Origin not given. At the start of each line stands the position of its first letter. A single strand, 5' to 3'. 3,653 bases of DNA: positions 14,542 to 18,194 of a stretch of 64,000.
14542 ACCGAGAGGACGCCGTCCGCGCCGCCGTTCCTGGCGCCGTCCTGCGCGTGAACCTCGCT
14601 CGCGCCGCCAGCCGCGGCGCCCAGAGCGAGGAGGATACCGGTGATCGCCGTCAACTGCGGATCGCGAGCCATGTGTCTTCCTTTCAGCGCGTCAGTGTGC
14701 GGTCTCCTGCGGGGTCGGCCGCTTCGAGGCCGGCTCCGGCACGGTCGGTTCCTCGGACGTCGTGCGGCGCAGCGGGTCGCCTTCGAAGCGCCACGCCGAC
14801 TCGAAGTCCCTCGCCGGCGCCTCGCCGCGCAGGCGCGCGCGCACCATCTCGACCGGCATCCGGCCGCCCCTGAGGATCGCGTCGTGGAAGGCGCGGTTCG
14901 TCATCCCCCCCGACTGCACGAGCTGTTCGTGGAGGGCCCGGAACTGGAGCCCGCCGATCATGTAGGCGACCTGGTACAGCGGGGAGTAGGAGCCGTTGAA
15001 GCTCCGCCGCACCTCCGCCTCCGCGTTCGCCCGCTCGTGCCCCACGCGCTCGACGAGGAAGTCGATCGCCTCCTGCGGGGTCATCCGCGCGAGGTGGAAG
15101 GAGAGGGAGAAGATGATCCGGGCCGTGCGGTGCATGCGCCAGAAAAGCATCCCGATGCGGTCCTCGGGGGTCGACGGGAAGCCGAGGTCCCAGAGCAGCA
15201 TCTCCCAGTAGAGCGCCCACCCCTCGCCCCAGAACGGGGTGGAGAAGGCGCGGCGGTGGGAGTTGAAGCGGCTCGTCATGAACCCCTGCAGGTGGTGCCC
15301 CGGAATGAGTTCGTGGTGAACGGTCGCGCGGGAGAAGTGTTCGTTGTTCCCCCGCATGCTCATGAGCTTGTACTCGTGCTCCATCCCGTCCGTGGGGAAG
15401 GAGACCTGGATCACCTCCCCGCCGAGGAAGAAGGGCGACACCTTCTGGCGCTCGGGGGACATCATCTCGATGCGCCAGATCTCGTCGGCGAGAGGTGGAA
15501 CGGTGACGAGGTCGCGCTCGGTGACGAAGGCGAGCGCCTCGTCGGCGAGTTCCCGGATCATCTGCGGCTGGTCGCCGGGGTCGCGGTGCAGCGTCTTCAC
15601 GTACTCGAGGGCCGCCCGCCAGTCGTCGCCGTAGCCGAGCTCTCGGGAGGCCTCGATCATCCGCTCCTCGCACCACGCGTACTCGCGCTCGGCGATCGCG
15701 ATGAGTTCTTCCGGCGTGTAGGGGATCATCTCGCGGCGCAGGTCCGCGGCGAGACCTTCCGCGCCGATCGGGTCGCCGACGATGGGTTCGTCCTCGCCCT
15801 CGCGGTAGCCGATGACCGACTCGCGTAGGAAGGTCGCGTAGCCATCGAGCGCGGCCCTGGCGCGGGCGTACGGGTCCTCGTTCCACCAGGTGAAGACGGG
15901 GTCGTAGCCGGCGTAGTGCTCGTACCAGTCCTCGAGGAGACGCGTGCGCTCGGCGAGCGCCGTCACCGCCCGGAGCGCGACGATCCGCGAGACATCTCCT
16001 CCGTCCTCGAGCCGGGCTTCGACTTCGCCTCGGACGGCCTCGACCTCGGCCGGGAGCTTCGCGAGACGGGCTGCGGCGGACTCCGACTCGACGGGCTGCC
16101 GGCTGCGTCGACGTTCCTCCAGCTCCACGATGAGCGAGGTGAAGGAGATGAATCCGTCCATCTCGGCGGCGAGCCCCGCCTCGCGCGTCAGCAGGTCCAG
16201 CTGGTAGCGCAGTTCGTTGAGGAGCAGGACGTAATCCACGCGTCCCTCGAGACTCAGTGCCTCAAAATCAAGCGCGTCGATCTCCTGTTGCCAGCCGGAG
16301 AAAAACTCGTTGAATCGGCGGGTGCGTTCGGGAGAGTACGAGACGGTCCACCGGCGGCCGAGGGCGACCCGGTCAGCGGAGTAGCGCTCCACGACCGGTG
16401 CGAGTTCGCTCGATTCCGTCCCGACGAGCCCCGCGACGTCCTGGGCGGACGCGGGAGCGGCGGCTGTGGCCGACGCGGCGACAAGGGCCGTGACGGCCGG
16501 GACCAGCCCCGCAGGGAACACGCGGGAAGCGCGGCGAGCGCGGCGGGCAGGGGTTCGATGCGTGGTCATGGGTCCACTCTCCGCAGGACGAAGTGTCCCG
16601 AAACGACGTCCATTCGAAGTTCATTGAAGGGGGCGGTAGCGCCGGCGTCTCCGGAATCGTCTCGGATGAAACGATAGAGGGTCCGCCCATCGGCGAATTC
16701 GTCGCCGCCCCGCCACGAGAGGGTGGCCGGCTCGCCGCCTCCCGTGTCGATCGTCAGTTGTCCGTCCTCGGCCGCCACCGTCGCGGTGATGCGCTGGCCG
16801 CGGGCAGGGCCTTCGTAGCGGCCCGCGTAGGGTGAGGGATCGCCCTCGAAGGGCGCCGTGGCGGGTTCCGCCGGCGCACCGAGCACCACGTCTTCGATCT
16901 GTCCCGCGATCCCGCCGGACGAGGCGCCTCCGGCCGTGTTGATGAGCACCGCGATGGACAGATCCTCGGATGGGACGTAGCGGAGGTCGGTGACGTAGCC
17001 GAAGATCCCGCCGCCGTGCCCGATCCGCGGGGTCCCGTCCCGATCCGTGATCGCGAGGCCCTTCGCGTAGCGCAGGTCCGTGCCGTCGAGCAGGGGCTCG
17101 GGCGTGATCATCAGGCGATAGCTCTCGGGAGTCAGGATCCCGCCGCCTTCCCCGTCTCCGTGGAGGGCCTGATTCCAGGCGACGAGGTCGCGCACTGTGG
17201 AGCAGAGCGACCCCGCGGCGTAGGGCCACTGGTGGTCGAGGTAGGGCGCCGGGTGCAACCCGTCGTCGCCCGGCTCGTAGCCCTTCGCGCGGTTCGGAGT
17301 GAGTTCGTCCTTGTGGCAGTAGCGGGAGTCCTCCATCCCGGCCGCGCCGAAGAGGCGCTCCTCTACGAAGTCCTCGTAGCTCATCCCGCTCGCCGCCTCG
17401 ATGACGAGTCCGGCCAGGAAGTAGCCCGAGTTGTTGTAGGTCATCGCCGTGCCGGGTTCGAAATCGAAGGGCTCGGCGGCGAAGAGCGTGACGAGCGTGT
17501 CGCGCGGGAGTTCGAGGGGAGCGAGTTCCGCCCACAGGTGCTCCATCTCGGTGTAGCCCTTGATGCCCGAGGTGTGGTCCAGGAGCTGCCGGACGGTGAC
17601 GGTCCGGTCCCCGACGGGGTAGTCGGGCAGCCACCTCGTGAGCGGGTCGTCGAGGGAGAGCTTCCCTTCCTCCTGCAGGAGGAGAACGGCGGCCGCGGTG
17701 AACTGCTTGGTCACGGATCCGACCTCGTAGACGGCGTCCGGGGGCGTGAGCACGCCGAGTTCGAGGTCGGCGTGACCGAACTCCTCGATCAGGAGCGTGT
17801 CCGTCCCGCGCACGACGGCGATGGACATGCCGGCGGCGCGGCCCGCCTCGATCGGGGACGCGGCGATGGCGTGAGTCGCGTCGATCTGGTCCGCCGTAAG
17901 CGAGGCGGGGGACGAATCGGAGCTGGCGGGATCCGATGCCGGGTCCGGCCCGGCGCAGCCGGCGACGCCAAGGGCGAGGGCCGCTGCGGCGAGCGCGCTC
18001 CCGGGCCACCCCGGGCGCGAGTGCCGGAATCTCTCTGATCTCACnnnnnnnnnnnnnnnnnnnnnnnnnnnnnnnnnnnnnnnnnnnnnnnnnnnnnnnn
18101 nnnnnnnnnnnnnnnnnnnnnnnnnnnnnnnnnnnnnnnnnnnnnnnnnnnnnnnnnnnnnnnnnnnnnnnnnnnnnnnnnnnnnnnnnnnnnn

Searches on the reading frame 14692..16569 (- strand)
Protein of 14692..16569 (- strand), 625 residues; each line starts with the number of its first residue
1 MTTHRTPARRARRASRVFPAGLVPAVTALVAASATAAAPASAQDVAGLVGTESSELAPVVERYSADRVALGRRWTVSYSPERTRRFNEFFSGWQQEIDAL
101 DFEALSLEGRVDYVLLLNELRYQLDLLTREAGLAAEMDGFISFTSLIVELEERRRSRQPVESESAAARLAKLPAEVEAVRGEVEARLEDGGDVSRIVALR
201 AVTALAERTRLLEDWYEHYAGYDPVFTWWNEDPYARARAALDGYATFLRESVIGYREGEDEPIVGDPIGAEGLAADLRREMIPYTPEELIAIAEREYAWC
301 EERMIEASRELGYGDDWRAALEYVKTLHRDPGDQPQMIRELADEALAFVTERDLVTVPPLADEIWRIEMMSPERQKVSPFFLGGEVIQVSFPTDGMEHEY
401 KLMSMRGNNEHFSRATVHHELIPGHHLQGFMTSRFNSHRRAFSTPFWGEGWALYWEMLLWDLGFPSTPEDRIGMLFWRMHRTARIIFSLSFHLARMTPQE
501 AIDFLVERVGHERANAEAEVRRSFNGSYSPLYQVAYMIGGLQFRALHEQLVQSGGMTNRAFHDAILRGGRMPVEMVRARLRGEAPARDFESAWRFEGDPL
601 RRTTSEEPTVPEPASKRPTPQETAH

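Call 9: search_protein_families(library=pfam, proteins=[window:14692-16569:-], max_evalue=0.01)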
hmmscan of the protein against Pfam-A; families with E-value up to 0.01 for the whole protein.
window:14692-16569:- (625 aa): 1 family
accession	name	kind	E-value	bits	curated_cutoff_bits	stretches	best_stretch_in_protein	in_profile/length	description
PF05960.17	DUF885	-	9e-62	210.8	32.4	1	73-579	15-531/532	Bacterial protein of unknown function (DUF885)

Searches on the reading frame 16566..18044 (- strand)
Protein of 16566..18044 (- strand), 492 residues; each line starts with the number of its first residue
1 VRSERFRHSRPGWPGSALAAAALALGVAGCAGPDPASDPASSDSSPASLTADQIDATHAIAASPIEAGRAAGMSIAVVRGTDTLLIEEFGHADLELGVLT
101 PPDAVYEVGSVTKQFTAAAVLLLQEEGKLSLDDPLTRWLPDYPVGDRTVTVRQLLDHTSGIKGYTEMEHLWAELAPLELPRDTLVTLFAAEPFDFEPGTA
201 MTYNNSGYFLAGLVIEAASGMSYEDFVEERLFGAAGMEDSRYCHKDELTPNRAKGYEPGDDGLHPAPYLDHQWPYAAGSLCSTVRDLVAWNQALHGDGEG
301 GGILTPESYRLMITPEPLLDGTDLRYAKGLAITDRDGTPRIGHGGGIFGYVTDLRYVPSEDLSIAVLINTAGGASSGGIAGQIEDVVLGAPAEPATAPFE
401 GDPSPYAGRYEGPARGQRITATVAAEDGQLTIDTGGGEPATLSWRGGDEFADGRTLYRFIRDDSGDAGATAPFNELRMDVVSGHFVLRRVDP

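Call 9: search_protein_families(library=pfam, proteins=[window:16566-18044:-], max_evalue=0.01)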
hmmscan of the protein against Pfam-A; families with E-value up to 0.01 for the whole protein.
window:16566-18044:- (492 aa): 1 family
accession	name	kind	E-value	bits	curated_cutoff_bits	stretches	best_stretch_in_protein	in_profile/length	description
PF00144.29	Beta-lactamase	-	7.9e-64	216.3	27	1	66-376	10-316/329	Beta-lactamase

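Call 51: search_protein_families(library=ncbifam, proteins=[window:16566-18044:-], max_evalue=0.01)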
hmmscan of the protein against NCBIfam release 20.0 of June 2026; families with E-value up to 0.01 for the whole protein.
window:16566-18044:- (492 aa): 48 families (the best 25 are shown)
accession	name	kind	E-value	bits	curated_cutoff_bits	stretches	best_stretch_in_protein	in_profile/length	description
NF009622.0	PRK13128.1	equivalog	1.5e-34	119.4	443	1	69-423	21-363/518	D-aminopeptidase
NF007943.0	PRK10662.1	equivalog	9.2e-20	70.6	266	1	55-386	35-372/380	D-alanyl-D-alanine-carboxypeptidase/endopeptidase AmpH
NF033085.1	bla_class_C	equivalog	1.2e-16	60.5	415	1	65-292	16-232/356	class C beta-lactamase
NF052559.1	MthAcHydAcmB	equivalog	1.3e-15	57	550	1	65-310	19-287/391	methyl acetate hydrolase AcmB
NF050047.1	blaELC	exception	1.6e-15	56.9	840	1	27-266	48-285/434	ELC family class C beta-lactamase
NF000397.2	blaACC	exception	9.6e-13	47.9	850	1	69-266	46-234/385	ACC family cephalosporin-hydrolyzing class C beta-lactamase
NF050810.1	blaCHC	exception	4.6e-11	42.2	780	1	104-266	77-233/387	CHC family extended-spectrum class C beta-lactamase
NF000385.4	blaACT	exception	6.6e-11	41.8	810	1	60-260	34-227/380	ACT family cephalosporin-hydrolyzing class C beta-lactamase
NF012173.1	CMY2-MIR-ACT-EC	exception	8.8e-11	41.2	680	1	47-293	21-256/380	CMY2/MIR/ACT/EC family class C beta-lactamase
NF038069.1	blaIDC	exception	9.2e-11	41.2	850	1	61-272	45-249/395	IDC family class C beta-lactamase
NF045671.1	blaPNC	exception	1.6e-10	40.4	750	1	53-276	44-260/401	PNC family class C beta-lactamase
NF041666.1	ampC_Ecan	exception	1.6e-10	40.4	860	1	65-238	40-205/381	CMY2-MIR-ACT-EC family cephalosporin-hydrolyzing class C beta-lactamase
NF041663.1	ampC_Sliq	exception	1.8e-10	40.3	860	1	46-267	18-229/378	cephalosporin-hydrolyzing class C beta-lactamase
NF000419.2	blaCMH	exception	3.9e-10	39.5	875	1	63-292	38-255/381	CMH family class C beta-lactamase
NF000423.2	blaSRT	exception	3.9e-10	39.4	860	1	51-267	23-229/378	SRT/SST family class C beta-lactamase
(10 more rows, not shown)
